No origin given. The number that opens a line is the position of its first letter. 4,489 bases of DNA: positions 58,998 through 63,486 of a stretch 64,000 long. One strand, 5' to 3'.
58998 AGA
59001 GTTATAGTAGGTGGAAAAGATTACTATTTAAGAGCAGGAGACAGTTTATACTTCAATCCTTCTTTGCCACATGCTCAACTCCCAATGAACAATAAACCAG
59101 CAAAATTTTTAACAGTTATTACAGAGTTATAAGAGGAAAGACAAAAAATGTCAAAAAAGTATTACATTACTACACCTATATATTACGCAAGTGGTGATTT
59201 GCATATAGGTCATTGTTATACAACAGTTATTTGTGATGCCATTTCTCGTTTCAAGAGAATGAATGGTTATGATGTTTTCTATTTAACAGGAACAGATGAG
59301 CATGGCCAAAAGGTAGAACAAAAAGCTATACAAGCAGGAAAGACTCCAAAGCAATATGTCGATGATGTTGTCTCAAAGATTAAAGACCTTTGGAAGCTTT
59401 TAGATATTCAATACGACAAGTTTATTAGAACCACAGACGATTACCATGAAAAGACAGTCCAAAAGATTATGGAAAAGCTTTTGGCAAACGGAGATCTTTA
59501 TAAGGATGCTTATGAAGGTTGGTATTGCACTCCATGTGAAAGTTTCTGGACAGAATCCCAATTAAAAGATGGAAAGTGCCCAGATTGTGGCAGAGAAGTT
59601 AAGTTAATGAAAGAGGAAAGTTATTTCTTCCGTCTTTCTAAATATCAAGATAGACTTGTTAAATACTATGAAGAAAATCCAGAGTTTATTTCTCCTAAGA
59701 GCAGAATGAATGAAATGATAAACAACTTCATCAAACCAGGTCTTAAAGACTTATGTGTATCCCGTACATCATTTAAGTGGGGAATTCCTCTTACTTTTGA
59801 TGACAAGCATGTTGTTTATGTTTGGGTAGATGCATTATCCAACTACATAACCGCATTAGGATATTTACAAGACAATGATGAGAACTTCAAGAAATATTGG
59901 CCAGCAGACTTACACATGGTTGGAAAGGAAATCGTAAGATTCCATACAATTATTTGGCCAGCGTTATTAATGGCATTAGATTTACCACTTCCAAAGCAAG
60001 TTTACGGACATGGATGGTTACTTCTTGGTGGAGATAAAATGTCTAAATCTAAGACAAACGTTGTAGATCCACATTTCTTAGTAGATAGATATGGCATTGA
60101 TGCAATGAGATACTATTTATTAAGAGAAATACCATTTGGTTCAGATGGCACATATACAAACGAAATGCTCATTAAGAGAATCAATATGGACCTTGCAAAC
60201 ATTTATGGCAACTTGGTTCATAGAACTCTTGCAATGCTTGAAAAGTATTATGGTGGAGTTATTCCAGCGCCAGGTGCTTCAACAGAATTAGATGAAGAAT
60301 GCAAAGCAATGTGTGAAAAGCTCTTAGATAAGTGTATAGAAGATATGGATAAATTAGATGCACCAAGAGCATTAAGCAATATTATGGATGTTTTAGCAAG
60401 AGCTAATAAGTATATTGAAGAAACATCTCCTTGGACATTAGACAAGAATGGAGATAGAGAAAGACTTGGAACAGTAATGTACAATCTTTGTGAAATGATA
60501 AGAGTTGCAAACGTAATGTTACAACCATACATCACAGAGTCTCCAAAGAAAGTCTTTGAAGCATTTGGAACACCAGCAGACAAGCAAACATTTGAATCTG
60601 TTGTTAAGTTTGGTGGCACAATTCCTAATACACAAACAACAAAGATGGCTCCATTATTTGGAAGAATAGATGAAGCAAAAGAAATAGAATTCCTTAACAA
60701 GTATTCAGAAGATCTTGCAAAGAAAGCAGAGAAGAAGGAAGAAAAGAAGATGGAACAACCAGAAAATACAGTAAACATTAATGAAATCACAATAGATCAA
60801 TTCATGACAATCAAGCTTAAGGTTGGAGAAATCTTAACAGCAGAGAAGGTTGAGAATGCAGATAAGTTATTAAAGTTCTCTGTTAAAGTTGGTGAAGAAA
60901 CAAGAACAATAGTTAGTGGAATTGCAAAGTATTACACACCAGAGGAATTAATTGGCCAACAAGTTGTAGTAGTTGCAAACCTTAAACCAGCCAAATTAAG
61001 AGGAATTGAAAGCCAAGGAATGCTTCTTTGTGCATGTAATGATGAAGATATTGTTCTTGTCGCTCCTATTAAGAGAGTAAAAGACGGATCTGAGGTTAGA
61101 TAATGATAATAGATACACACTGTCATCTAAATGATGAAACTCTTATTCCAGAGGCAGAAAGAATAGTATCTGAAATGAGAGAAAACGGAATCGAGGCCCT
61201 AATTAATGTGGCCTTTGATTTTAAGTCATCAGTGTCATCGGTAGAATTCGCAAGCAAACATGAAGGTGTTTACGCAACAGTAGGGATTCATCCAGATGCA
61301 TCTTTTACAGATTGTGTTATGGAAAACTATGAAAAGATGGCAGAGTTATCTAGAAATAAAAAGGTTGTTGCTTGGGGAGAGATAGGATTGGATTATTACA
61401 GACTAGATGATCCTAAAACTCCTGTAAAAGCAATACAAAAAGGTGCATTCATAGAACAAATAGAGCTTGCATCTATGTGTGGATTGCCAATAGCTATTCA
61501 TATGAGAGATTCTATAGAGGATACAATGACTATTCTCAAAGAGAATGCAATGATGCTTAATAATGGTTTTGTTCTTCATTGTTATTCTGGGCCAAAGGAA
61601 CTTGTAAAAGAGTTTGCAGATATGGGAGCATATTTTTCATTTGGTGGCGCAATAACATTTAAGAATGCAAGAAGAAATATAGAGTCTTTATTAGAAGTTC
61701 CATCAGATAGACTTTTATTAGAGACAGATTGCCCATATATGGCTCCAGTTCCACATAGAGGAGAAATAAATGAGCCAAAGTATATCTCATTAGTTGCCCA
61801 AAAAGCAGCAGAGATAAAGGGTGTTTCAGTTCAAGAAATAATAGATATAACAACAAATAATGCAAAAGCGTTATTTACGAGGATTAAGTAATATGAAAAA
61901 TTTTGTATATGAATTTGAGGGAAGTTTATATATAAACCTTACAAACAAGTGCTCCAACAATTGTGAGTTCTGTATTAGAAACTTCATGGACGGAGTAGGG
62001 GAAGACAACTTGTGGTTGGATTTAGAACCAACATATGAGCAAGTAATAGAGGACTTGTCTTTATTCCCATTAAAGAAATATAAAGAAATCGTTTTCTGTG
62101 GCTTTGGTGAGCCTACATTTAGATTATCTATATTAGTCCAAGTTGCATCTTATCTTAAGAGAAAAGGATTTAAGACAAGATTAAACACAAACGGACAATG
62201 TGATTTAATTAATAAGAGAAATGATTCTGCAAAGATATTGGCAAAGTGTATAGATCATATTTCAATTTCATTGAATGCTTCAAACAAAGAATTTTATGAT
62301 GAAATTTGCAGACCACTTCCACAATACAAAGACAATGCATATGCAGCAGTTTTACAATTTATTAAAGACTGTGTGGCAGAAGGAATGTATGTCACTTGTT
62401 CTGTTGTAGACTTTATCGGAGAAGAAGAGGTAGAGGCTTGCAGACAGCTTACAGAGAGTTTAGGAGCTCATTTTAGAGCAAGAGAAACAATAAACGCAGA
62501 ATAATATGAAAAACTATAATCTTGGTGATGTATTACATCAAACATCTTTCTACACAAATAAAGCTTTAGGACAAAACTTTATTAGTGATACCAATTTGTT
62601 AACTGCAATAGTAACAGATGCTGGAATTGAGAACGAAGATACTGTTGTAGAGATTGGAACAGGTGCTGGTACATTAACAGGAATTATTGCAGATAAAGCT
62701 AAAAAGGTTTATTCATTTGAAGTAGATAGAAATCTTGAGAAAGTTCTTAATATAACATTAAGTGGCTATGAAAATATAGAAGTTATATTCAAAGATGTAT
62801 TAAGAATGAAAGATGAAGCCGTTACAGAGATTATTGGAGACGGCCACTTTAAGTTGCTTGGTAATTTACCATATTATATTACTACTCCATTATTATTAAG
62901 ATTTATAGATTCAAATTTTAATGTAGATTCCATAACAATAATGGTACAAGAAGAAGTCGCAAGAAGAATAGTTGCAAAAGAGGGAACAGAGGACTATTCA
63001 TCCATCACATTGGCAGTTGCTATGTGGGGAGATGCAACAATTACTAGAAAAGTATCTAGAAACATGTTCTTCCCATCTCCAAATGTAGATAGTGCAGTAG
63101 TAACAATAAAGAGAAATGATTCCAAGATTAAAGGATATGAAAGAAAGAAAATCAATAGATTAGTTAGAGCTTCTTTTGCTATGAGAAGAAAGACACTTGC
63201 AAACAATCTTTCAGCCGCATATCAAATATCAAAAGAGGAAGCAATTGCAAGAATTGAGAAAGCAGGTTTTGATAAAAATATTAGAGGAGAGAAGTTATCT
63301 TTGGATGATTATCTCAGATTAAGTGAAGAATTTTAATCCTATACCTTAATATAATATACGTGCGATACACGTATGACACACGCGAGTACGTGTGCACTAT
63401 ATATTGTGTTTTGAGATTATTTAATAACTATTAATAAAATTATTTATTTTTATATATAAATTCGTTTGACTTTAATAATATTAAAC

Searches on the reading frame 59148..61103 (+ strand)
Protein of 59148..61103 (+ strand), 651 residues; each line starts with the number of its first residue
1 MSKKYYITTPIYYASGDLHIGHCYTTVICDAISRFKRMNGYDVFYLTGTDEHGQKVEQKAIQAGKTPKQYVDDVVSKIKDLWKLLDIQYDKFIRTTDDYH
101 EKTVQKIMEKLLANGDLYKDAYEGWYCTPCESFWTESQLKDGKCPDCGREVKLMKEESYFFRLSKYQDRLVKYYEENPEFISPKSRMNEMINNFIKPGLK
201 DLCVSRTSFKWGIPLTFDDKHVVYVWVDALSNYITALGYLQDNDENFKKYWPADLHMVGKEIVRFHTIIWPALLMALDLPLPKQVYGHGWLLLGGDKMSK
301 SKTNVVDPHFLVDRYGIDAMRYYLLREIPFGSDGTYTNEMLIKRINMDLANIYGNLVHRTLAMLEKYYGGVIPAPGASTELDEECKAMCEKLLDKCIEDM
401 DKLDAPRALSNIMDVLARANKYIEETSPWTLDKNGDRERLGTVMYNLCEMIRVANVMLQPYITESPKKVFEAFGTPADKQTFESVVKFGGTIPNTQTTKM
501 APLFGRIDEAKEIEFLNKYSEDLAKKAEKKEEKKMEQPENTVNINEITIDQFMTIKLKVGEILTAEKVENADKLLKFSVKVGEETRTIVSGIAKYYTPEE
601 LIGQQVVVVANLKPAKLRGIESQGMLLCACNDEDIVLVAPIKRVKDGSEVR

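Call 11: search_protein_families(library=pfam, proteins=[window:59148-61103:+], max_evalue=0.001)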
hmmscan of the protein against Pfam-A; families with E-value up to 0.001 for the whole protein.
window:59148-61103:+ (651 aa): 6 families
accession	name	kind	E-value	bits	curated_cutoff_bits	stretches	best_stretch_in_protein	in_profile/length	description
PF09334.17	tRNA-synt_1g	-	1.2e-116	390.1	20.1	2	147-361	172-391/391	tRNA synthetases class I (M)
PF00133.28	tRNA-synt_1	-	8.8e-36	124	22.7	2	3-216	23-244/414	tRNA synthetases class I (I, L, M and V)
PF01588.26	tRNA_bind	-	8.6e-31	106.4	27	1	557-648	1-95/96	Putative tRNA binding domain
PF01406.26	tRNA-synt_1e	-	7.6e-14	52.2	27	1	16-121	21-125/301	tRNA synthetases class I (C) catalytic domain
PF19303.5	Anticodon_3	-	1.5e-08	35.1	23.5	1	372-520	1-148/152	Anticodon binding domain of methionyl tRNA ligase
PF08264.19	Anticodon_1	-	0.00093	19.5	25.1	0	388-462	7-79/148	Anticodon-binding domain of tRNA ligase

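Call 18: find_encoding_contigs(protein=window:59148-61103:+, flank=1000, max_places=4)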
Protein window:59148-61103:+ (651 aa): no gene with exactly this product is on record in the collection.
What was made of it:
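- Tried and rejected: An exact look-up of the neighbouring MetRS found nothing on record (call 18).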

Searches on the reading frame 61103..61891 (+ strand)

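Call 97: search_protein_families(library=pfam, proteins=[window:61103-61891:+], max_evalue=0.00001)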
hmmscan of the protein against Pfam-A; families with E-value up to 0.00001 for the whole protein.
window:61103-61891:+ (262 aa): 1 family
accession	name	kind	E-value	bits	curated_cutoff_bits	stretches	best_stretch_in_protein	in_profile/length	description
PF01026.27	TatD_DNase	-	5.1e-76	255.8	27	1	3-258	1-252/253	TatD related DNase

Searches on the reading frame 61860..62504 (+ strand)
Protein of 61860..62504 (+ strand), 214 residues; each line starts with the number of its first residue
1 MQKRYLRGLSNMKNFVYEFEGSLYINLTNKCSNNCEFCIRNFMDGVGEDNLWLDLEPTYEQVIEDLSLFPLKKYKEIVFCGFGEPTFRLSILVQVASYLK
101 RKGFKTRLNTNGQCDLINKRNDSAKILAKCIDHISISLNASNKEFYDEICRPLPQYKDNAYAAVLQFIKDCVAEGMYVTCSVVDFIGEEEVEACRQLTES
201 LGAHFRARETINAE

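Call 97: search_protein_families(library=pfam, proteins=[window:61860-62504:+], max_evalue=0.00001)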
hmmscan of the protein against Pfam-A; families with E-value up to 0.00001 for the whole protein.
window:61860-62504:+ (214 aa): 1 family
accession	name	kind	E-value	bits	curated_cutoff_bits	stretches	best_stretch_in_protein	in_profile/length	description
PF04055.27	Radical_SAM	-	1.7e-15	58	29.5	1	25-185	1-150/166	Radical SAM superfamily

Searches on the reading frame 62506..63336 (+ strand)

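Call 97: search_protein_families(library=pfam, proteins=[window:62506-63336:+], max_evalue=0.00001)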
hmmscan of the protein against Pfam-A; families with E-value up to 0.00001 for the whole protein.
window:62506-63336:+ (276 aa): 1 family
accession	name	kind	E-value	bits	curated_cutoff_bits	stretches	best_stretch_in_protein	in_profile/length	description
PF00398.26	RrnaAD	-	8.9e-55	186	24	1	17-275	4-260/263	Ribosomal RNA adenine dimethylase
